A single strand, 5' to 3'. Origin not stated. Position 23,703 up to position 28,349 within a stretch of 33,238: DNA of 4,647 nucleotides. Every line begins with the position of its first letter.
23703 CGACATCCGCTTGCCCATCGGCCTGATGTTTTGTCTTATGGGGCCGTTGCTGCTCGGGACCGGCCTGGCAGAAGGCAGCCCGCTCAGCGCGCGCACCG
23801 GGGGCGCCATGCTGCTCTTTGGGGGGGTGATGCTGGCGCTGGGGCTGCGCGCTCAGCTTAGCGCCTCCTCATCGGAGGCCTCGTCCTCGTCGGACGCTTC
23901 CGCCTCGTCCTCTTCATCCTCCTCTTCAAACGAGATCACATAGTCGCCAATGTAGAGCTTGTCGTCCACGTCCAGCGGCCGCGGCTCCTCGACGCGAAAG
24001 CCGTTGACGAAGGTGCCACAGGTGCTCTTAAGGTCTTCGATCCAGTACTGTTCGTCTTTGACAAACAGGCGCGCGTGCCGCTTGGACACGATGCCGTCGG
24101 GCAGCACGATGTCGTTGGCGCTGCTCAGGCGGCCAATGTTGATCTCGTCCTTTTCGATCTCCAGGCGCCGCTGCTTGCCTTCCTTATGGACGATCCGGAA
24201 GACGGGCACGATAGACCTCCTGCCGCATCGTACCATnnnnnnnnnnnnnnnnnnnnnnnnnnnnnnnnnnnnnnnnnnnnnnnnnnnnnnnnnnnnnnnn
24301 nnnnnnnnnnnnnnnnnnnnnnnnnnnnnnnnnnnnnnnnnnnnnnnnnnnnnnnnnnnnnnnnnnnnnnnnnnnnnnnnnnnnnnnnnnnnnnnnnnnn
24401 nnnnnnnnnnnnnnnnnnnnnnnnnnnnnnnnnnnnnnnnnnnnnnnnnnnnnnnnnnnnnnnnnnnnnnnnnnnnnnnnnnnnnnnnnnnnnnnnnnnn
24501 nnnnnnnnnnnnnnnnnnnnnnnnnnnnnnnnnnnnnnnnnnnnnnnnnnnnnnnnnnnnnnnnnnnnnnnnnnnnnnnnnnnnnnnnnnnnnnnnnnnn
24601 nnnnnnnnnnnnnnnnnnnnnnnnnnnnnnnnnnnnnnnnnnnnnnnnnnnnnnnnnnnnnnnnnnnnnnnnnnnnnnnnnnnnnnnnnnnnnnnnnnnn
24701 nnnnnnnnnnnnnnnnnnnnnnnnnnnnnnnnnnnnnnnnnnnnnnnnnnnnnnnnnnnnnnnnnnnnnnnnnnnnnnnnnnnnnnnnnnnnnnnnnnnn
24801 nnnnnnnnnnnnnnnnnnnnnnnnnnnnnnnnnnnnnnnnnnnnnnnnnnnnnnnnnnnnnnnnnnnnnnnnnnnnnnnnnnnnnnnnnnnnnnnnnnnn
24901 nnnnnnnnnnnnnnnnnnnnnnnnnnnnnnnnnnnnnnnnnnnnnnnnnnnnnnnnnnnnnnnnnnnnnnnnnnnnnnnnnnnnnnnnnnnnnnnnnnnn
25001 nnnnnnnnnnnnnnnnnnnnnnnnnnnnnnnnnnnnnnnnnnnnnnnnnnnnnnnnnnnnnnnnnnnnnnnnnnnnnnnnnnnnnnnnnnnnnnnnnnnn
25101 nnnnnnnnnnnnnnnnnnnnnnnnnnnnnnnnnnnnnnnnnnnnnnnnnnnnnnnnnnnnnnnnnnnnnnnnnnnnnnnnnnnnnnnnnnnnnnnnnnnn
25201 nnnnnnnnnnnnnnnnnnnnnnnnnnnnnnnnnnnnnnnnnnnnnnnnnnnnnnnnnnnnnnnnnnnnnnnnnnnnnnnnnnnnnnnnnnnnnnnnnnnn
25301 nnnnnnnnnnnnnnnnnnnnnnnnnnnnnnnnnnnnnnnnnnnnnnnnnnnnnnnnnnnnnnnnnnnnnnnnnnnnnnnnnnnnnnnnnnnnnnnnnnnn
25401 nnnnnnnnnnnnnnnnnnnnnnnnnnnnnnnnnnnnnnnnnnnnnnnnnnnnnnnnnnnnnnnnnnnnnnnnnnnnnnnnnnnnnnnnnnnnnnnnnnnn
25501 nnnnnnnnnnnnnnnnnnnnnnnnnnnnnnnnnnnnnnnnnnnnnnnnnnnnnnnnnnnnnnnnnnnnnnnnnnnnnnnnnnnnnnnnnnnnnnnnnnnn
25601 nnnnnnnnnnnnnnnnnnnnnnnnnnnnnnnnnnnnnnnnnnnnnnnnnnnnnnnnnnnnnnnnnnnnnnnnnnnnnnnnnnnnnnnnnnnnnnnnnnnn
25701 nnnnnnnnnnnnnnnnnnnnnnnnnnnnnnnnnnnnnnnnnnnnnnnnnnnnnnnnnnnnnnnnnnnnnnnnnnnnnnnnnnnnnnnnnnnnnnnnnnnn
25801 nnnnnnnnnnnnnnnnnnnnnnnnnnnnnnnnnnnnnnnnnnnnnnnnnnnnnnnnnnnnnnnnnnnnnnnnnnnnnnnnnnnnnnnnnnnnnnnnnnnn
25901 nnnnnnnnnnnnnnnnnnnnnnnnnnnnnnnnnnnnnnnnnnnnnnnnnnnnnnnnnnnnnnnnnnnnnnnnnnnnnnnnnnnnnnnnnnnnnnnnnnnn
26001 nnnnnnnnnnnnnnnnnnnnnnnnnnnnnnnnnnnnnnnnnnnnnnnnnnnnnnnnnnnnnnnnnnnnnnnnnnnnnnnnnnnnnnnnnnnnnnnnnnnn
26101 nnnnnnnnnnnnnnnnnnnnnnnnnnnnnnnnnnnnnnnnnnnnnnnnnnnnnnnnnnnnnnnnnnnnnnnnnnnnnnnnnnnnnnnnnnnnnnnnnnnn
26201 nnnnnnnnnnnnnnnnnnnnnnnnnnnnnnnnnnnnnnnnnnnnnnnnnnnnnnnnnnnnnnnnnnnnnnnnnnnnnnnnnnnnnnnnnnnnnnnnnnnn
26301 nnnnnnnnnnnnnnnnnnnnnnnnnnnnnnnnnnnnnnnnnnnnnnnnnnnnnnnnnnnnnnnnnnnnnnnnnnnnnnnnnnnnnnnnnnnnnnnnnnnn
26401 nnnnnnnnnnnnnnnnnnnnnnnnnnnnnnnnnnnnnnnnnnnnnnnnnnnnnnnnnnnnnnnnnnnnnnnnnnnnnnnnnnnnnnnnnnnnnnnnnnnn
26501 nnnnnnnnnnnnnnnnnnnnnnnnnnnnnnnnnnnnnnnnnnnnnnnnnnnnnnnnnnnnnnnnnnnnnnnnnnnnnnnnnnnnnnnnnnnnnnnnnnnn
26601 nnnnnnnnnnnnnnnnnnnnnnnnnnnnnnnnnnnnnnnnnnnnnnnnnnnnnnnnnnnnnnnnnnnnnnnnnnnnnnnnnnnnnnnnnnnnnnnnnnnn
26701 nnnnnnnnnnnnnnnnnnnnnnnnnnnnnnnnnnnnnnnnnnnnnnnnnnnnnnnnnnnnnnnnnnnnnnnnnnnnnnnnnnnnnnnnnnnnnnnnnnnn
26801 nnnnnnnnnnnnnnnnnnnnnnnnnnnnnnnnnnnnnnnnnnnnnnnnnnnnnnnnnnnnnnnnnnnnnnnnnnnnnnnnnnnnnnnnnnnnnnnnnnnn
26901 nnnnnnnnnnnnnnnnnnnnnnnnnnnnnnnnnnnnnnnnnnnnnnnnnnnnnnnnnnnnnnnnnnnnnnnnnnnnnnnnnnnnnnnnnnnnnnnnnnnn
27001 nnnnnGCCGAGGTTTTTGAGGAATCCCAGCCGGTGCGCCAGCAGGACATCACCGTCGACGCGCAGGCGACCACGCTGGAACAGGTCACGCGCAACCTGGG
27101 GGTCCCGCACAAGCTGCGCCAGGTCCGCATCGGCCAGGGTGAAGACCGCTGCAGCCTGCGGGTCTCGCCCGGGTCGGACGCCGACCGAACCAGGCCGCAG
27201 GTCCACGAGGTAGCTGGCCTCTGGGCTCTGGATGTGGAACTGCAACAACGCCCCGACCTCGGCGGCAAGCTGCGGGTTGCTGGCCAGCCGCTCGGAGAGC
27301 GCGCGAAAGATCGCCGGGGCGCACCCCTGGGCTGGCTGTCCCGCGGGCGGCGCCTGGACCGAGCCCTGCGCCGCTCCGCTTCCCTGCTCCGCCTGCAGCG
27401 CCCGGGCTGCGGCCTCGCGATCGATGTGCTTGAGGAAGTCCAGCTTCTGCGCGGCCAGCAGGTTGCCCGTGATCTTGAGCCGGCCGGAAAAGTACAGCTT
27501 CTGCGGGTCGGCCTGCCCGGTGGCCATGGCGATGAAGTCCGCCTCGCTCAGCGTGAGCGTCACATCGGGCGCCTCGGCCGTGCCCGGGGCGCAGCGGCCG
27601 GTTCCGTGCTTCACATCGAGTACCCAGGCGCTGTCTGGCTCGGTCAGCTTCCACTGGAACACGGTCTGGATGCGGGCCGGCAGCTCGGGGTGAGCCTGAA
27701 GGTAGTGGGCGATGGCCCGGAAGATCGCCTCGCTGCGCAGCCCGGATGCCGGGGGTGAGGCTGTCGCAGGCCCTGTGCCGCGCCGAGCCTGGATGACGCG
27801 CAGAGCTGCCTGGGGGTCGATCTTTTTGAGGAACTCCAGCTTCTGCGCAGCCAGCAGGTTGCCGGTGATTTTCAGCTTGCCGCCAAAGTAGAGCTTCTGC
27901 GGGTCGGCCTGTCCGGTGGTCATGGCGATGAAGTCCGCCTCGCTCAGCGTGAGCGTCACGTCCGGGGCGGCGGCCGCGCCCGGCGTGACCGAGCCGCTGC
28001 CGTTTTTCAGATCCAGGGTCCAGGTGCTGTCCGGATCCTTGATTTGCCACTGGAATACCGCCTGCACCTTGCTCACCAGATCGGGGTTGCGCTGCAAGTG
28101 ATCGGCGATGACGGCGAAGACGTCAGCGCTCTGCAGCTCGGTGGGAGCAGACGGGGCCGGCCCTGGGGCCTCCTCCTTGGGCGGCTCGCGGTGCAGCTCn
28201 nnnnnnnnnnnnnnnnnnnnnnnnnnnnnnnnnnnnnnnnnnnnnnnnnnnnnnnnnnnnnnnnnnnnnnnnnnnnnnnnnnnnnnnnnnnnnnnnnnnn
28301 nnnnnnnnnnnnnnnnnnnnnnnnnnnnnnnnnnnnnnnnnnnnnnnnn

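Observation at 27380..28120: Recent intragenic tandem duplication creating near-identical SCP2 domains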

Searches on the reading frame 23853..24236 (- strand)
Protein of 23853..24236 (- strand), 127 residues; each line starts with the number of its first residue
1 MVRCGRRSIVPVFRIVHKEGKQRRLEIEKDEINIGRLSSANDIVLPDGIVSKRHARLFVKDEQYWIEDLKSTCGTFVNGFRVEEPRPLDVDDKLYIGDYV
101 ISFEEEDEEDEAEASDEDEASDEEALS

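Call 33: search_protein_families(library=pfam, proteins=[window:23853-24236:-], max_evalue=0.001)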
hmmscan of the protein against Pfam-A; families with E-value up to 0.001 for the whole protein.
window:23853-24236:- (127 aa): 2 families
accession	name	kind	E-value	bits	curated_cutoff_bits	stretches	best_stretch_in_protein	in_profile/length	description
PF00498.31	FHA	-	5.7e-18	65.6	20.7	1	33-97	2-67/67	FHA domain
PF16697.10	Yop-YscD_cpl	-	3.5e-14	53.3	33.2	1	20-106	9-93/94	Inner membrane component of T3SS, cytoplasmic domain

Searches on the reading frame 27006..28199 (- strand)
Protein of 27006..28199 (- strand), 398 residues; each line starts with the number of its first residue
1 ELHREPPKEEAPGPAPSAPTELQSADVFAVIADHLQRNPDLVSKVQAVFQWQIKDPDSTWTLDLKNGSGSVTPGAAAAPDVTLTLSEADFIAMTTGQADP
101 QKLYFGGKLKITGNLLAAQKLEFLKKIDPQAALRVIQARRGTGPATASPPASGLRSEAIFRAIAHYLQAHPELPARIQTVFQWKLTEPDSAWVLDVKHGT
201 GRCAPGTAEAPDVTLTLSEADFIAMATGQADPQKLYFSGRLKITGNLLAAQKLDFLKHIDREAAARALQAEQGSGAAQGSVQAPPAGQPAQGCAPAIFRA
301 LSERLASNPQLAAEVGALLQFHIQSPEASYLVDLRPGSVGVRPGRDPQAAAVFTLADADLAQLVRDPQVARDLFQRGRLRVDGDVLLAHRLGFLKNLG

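Call 57: predict_structure(alignment_id=A2)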
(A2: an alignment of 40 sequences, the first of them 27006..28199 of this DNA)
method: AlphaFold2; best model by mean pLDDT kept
length: 398 residues; sequences in the alignment: 40
mean_pLDDT: 86.0   pTM: 0.41
mean pLDDT of the five models: 86.0, 85.7, 84.8, 84.7, 83.7
residues with pLDDT >= 90: 272; 70-90: 67; 50-70: 22; < 50: 37
segments of 3 or more residues with pLDDT < 50: 1-3, 13-19, 143-152, 275-289
pLDDT, mean of each block of 10 residues (from residue 1): 50 43 91 95 97 95 95 97 96 90 96 96 89 86 39 74 91 94 93 93 94 95 87 91 94 84 70 43 38 92 95 95 95 96 97 97 96 95 96 92
secondary structure, 60 per line:
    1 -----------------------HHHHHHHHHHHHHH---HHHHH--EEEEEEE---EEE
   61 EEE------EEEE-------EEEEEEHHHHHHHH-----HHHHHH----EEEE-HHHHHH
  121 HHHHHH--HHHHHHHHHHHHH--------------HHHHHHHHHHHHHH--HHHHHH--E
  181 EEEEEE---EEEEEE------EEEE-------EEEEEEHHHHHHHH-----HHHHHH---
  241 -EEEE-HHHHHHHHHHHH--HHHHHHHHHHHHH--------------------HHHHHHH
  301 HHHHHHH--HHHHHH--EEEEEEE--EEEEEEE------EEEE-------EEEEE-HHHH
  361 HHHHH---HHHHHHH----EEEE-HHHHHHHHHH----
elements in order: H24-37 H41-45 E48-54 E58-63 E70-73 E81-86 H87-94 H100-105 E110-113 H115-126 H129-141 H156-169 H172-177 E180-186 E190-195 E202-205 E213-218 H219-226 H232-237 E242-245 H247-258 H261-273 H294-307 H310-315 E318-324 E327-333 E340-343 E351-355 H357-365 H369-375 E380-383 H385-394
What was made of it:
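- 27744..27773 (-): Disordered Ala/Pro/Gly-rich linker between SCP2-1 and SCP2-2. AlphaFold pLDDT <50 for model residues 143-152 (call 57).
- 27333..27377 (-): Disordered linker between SCP2-2 and SCP2-3. AlphaFold pLDDT <50 for model residues 275-289 (call 57).
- The AlphaFold model shows three folded domains (pLDDT >90) with disordered linkers and pTM 0.41 (call 57). The reading frame is intact and all three domains fold with pLDDT >90 (call 57).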

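Call 59: fold_search(model_id=the predicted structure, library=pdb)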
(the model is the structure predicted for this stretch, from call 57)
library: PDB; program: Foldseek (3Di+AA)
matches with E <= 10: 350; with E <= 0.001: 44
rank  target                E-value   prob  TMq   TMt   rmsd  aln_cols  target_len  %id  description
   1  8af3                  1.2e-09  1.00  0.26  0.85   1.9       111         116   44  Sterol carrier protein Artifical metalloenzyme incorporating Q111C mutation coupled to 2,2'-bipyridine (released 2023-08-16)
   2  8af2_A                1.5e-09  1.00  0.26  0.80   4.4       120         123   41  Human Sterol Carrier Protein with unnatural amino acid 2,2'-bipyridine alanine incorporated at position 111 (released 2023-08-16)
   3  6z1w                  2.1e-09  1.00  0.25  0.82   1.8       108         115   44  Crystal structure of human steroid carrier protein SL (SCP-2L) mutant A100C (released 2021-03-03)
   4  1ikt                  2.4e-09  1.00  0.25  0.84   1.6       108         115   44  LIGANDED STEROL CARRIER PROTEIN TYPE 2 (SCP-2) LIKE DOMAIN OF HUMAN MULTIFUNCTIONAL ENZYME TYPE 2 (MFE-2) (released 2001-11-14)
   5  8af2_B                2.4e-09  1.00  0.26  0.79   2.0       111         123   44  Human Sterol Carrier Protein with unnatural amino acid 2,2'-bipyridine alanine incorporated at position 111 (released 2023-08-16)
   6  6z1x                  6.7e-09  1.00  0.25  0.85   1.8       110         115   44  Crystal structure of human steroid carrier protein SL (SCP-2L) mutant V83C (released 2021-03-03)
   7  2c0l_B                7.1e-09  1.00  0.24  0.74   1.5       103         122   42  TPR DOMAIN OF HUMAN PEX5P IN COMPLEX WITH HUMAN MSCP2 (released 2006-11-15)
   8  1c44                  1.2e-08  1.00  0.26  0.79   3.9       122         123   36  STEROL CARRIER PROTEIN 2 (SCP2) FROM RABBIT (released 2000-08-07)
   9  4jgx_B                5.3e-08  1.00  0.23  0.67   2.8       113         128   34  The Structure of Sterol Carrier Protein 2 from the Yeast Yarrowia Lipolytica (released 2013-12-18)
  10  6ovp_B                1.4e-07  1.00  0.24  0.70   2.5       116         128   31  Sterol Carrier Protein 2 from Yarrowia Lipolytica (apo form) (released 2020-05-20)
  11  4jgx_A                1.5e-07  1.00  0.23  0.71   2.6       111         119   34  The Structure of Sterol Carrier Protein 2 from the Yeast Yarrowia Lipolytica (released 2013-12-18)
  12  4uei_MODEL_1_A        3.2e-07  1.00  0.24  0.68   3.5       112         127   32  Solution structure of the sterol carrier protein domain 2 of Helicoverpa armigera (released 2015-12-30)
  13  6ovp_A                8.7e-07  1.00  0.21  0.67   2.9       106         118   34  Sterol Carrier Protein 2 from Yarrowia Lipolytica (apo form) (released 2020-05-20)
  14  1pz4                  3.8e-06  1.00  0.25  0.82   2.0       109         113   25  The structural determination of an insect (mosquito) Sterol Carrier Protein-2 with a ligand bound C16 Fatty Acid at 1.35 (released 2003-09-30)
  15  3cnu                  9.1e-06  1.00  0.21  0.65   7.0       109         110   21  Crystal structure of the predicted coding region AF_1534 from Archaeoglobus fulgidus (released 2008-04-15)
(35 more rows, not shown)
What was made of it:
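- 27801..28136 (-): SCP2-1, the first internal SCP2 domain (112 aa). AlphaFold model has pLDDT >90 and an SCP2 fold; best match is the human MFE-2 SCP-2L domain 1ikt, 44% identity, rmsd 1.6 A (calls 57, 59).
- On SCP2 domain family (Pfam PF02036): Foldseek finds 1ikt, 6z1w and 1c44 at E ~1e-9 with target TM 0.79-0.85 (calls 57, 59).
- Closest known: Eukaryotic peroxisomal multifunctional enzyme type 2. Same: The SCP2 fold matches 1ikt at 44% identity and rmsd 1.6 A (call 59).
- The best structural match is the human MFE-2 SCP-2L domain 1ikt (call 59).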
